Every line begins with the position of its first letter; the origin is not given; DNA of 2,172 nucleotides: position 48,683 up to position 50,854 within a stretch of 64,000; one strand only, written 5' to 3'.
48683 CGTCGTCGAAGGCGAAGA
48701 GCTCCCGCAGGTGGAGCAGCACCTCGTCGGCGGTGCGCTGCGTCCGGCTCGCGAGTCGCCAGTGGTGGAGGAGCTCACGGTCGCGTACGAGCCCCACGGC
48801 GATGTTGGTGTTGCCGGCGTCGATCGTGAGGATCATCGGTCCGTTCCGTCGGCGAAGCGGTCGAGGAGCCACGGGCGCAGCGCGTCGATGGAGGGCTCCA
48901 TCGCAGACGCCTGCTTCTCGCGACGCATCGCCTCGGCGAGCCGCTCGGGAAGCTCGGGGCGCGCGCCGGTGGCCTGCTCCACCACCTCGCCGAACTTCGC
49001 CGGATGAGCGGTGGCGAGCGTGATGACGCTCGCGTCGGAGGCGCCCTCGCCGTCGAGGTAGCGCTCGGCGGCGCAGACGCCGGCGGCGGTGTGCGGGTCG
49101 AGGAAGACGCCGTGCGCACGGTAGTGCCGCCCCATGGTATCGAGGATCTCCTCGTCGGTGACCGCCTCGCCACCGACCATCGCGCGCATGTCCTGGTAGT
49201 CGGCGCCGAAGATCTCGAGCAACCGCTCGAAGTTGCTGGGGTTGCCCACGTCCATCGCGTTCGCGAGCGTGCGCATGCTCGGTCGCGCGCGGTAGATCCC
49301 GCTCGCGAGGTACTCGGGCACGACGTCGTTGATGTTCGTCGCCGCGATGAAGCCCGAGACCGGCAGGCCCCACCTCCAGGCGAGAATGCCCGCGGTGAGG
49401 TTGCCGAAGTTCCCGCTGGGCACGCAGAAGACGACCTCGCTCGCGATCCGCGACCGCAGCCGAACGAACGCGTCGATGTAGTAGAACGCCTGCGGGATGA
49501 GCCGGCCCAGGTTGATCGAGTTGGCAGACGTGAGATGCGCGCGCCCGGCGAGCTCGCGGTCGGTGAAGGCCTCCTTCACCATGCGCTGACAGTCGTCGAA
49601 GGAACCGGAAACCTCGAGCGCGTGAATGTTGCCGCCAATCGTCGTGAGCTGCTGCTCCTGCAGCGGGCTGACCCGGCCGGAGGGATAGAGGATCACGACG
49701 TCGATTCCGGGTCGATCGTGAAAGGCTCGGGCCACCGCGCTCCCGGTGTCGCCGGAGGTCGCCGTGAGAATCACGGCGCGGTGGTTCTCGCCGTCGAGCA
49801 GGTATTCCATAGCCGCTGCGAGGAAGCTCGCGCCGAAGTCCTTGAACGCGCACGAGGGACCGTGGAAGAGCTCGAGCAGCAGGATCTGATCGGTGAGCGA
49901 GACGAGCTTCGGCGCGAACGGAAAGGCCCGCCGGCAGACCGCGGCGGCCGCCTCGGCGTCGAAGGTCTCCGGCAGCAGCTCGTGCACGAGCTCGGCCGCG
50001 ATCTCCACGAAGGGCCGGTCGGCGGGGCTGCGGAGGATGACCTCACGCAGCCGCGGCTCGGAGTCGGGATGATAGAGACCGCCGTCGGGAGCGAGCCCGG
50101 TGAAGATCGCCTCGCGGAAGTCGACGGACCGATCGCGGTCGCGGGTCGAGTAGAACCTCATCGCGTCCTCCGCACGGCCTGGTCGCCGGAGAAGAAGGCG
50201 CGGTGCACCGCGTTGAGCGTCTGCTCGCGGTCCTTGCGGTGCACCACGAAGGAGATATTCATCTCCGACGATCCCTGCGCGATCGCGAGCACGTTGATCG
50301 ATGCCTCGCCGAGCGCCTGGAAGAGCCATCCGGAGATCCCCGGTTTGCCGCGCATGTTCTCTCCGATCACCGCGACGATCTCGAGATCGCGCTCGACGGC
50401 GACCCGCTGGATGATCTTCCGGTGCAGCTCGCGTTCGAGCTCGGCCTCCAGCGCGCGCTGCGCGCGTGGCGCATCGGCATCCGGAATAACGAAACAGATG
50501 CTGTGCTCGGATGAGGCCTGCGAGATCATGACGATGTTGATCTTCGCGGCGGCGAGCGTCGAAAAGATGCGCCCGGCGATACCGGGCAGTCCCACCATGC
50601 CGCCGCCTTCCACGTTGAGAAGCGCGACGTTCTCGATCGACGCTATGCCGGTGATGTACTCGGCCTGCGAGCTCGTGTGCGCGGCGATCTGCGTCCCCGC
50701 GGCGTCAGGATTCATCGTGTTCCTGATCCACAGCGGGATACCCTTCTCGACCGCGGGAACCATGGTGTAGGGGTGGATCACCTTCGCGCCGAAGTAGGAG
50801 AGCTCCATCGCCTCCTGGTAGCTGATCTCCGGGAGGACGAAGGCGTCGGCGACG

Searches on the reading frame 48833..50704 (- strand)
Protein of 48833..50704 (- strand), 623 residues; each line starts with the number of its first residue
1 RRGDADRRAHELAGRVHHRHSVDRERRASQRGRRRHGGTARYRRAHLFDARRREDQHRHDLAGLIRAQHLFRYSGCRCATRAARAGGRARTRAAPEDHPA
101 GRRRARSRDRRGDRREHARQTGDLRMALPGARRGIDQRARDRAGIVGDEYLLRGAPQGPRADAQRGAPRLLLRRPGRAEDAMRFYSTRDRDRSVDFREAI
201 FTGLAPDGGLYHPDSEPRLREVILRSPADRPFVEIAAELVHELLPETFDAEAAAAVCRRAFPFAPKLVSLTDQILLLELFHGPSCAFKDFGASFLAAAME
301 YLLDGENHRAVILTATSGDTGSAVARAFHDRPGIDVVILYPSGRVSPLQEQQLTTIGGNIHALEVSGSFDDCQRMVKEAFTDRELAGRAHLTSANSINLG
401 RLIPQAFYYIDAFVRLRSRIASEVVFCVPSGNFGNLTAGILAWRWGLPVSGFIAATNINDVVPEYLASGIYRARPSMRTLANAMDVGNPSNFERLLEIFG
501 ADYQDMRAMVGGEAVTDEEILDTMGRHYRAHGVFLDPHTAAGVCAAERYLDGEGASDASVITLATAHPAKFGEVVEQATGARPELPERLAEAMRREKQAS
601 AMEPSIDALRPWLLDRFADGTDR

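Call 33: search_protein_families(library=pfam, proteins=[window:48833-50704:-], max_evalue=0.00001)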
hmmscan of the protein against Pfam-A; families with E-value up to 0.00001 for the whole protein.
window:48833-50704:- (623 aa): 3 families
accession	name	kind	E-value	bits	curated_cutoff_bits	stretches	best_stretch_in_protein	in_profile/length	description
PF00291.31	PALP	-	1.7e-27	96.9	35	1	277-564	28-293/295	Pyridoxal-phosphate dependent enzyme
PF14821.11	Thr_synth_N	-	2.2e-14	53.8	25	1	183-261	1-79/79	Threonine synthase N terminus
PF24857.1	THR4_C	-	1.1e-10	42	27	1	539-603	1-72/85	Threonine synthase, C-terminal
